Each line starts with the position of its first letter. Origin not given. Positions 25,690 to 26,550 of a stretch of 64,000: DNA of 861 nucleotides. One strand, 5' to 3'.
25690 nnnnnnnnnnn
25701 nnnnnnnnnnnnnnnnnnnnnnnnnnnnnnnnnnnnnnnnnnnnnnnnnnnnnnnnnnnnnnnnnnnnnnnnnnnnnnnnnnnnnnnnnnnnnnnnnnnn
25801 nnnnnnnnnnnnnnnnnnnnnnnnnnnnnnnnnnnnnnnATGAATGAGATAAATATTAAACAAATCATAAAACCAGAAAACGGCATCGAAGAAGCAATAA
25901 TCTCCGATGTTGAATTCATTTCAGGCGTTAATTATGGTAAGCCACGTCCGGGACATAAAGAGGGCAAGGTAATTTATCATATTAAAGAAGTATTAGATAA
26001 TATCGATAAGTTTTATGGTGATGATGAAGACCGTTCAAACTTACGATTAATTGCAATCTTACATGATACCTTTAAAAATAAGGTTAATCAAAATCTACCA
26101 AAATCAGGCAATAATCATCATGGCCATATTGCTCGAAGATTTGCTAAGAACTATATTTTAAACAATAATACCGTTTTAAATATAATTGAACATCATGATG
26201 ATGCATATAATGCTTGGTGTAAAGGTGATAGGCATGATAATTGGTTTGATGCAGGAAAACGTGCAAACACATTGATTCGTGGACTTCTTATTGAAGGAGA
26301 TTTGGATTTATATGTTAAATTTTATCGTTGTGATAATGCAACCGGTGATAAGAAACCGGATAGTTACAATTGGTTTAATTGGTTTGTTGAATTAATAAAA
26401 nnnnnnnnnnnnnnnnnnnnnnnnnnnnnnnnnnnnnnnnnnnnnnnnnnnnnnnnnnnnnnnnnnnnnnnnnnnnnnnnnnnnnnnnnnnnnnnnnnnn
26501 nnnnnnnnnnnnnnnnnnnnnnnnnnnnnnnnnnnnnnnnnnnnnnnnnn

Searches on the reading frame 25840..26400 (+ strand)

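Call 27: search_protein_families(library=pfam, proteins=[window:25840-26400:+], max_evalue=0.001)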
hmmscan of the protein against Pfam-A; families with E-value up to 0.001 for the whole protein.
seq(187 aa): 1 family
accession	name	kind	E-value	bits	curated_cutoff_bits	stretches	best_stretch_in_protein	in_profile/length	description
PF01966.28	HD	-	7.6e-07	29.9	22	1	45-124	2-90/116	HD domain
